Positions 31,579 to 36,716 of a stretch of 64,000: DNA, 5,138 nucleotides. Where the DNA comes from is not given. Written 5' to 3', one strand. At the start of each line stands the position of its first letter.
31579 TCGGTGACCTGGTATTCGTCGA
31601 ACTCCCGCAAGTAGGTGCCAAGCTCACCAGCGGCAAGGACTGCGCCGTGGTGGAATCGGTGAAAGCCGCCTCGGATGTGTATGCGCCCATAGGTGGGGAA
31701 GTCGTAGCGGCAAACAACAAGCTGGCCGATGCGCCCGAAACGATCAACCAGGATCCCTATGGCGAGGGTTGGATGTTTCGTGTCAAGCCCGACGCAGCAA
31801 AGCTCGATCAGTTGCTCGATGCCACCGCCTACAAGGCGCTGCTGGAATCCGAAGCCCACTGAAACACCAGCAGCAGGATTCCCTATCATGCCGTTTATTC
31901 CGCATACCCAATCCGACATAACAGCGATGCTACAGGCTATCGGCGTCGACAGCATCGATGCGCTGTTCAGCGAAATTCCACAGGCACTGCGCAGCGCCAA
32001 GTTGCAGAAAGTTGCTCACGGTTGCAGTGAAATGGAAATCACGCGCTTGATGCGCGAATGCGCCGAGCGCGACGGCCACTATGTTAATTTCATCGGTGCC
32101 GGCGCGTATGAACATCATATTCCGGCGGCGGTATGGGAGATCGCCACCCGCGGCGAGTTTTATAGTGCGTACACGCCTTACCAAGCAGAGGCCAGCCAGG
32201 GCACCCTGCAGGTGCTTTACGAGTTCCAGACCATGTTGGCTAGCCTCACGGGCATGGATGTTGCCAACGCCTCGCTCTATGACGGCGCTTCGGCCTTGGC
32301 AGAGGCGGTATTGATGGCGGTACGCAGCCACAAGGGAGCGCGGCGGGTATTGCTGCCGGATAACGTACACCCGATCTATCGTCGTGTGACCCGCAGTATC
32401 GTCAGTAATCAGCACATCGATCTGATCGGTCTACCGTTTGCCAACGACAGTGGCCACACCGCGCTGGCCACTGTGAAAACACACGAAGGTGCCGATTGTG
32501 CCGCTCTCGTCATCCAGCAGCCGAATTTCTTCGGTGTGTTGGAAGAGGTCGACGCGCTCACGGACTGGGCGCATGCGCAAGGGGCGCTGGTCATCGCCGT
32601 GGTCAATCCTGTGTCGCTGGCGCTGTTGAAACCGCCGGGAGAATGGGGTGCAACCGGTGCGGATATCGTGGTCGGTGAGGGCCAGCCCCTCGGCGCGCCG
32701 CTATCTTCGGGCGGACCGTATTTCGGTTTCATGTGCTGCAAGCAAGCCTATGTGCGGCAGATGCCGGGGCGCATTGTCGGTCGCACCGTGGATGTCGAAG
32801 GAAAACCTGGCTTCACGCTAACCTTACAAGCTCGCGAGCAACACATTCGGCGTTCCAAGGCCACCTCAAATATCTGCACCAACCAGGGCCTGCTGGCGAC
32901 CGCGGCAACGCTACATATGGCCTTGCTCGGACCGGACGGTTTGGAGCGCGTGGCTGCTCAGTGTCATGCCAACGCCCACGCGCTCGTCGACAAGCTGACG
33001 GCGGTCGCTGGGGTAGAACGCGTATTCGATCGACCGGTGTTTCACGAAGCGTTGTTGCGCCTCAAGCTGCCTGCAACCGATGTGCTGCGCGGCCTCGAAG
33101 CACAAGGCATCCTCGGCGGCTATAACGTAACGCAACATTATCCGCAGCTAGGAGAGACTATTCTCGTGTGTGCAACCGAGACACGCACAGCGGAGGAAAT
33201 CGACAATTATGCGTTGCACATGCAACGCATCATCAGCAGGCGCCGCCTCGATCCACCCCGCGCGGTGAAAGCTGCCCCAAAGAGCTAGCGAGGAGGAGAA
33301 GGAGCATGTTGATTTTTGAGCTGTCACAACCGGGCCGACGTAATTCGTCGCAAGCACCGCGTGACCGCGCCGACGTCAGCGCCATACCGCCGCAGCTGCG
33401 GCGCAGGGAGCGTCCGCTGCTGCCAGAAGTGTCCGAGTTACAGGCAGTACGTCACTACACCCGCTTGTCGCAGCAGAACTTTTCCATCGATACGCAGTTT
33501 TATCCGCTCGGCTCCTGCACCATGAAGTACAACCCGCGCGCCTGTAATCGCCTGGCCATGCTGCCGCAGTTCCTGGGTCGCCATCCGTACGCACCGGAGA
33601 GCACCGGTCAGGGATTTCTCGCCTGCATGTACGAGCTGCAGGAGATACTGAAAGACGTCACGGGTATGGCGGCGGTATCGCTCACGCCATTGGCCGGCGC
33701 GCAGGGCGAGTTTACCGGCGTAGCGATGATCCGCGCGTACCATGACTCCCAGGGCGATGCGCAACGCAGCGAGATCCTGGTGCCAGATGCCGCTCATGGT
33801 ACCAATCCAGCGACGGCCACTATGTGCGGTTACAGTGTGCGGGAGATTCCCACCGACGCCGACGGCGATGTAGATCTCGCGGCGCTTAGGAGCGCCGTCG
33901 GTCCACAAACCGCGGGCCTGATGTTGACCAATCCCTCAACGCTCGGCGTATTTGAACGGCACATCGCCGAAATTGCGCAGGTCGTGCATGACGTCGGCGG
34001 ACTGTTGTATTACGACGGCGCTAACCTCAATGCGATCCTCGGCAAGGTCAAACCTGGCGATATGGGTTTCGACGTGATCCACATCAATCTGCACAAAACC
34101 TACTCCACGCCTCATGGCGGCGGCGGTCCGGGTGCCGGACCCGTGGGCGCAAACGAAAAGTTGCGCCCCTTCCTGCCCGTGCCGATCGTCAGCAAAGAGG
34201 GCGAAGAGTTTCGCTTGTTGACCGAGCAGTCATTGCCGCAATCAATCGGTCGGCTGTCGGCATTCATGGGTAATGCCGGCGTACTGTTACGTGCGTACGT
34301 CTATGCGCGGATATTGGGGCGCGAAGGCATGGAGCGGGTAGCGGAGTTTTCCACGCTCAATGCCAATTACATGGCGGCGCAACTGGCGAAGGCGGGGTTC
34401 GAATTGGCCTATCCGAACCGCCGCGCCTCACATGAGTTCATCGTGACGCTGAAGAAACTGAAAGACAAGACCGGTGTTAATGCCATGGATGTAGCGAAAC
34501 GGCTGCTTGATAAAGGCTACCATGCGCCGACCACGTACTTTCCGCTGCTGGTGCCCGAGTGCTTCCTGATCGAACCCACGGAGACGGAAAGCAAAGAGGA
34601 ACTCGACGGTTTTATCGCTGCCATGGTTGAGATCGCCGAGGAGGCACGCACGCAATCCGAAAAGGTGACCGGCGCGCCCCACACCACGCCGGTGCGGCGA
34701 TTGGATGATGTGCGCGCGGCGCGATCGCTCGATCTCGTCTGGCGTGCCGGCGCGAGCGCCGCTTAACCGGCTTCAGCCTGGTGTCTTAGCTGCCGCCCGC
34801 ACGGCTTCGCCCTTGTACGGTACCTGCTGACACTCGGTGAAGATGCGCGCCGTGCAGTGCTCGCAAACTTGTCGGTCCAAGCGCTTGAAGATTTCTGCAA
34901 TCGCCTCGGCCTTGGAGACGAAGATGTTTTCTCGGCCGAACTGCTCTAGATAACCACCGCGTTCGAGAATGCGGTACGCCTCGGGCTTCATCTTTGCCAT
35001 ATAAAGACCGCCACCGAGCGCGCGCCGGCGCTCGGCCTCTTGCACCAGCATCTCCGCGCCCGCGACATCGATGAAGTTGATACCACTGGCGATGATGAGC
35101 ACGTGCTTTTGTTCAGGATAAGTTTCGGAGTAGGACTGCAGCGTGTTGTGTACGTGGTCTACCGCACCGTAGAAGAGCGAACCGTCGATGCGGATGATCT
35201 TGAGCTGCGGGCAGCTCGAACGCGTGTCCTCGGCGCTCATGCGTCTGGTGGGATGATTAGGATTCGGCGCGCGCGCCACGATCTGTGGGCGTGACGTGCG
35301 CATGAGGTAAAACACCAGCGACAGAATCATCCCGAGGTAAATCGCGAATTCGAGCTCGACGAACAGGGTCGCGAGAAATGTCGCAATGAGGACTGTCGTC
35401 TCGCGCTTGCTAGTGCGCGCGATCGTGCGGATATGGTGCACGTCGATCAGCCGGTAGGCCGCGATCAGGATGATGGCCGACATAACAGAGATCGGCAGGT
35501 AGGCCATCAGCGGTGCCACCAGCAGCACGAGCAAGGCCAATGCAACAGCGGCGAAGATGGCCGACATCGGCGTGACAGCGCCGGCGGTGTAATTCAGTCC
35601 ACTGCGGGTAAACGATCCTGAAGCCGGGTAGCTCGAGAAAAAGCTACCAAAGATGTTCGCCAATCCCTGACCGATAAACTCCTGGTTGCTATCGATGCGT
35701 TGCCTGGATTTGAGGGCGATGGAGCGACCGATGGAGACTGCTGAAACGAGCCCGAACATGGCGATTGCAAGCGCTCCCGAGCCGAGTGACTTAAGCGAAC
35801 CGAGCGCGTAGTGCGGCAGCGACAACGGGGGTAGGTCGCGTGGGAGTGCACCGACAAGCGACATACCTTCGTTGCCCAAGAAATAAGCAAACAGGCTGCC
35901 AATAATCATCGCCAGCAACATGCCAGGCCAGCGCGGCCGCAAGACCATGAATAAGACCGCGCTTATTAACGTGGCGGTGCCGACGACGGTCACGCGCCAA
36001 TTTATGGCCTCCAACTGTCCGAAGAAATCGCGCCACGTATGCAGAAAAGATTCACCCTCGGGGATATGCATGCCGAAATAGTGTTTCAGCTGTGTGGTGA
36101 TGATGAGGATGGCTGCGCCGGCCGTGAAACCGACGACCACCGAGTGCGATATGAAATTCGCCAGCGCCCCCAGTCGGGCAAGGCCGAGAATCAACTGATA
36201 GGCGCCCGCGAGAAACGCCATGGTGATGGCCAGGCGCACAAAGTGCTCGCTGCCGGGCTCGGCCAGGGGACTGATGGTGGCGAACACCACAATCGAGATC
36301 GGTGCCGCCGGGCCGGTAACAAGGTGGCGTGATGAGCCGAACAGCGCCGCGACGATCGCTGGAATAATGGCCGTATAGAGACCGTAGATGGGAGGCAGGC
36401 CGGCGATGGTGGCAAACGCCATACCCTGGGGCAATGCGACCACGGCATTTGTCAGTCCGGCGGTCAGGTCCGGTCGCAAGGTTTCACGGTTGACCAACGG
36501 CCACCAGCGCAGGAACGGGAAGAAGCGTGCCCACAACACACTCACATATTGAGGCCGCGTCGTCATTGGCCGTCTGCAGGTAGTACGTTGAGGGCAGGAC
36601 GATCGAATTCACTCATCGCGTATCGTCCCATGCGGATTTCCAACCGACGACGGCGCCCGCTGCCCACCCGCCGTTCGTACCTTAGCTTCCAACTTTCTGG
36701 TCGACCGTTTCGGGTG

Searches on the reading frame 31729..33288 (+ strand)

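Call 23: search_protein_families(library=pfam, proteins=[window:31729-33288:+])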
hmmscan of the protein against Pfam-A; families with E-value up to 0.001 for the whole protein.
window:31729-33288:+ (519 aa): 1 family
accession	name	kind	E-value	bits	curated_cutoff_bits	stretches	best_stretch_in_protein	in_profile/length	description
PF02347.22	GDC-P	-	5e-127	424.8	26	1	56-493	3-424/429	Glycine cleavage system P-protein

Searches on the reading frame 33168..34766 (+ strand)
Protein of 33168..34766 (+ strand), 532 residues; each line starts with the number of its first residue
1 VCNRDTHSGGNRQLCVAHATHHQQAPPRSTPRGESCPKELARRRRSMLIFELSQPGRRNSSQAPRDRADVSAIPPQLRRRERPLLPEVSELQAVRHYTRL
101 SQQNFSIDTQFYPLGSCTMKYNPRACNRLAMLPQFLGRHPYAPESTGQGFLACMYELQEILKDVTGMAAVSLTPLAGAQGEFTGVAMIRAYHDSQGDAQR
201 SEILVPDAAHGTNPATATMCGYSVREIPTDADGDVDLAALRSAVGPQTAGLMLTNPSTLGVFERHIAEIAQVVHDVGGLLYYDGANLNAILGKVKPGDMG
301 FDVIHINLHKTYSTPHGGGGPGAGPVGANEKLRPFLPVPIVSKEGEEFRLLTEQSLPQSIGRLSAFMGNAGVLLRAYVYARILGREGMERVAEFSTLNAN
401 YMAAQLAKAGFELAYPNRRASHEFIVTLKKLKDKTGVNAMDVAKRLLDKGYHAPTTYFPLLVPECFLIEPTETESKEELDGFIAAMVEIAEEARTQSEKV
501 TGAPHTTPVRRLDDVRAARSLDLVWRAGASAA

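Call 23: search_protein_families(library=pfam, proteins=[window:33168-34766:+])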
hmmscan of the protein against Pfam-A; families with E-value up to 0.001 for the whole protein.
window:33168-34766:+ (532 aa): 3 families
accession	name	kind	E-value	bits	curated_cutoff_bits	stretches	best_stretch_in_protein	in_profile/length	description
PF21478.3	GcvP2_C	-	1.6e-30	106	27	1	393-498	3-107/122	Glycine dehydrogenase, C-terminal domain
PF02347.22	GDC-P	-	4.3e-13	49.4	26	1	71-416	29-370/429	Glycine cleavage system P-protein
PF00266.25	Aminotran_5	-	8.8e-08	31.9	21.5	1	200-313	88-204/371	Aminotransferase class-V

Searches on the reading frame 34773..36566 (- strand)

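Call 6: search_protein_families(library=pfam, proteins=[window:34773-36566:-])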
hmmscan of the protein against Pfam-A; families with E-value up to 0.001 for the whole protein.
window:34773-36566:- (597 aa): 2 families
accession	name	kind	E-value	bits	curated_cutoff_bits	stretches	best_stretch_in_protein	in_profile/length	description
PF00916.26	Sulfate_transp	-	6.1e-103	344.9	23.2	1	30-396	1-380/380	Sulfate permease family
PF01740.26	STAS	-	2.6e-11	43.7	22.6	1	455-555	10-106/106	STAS domain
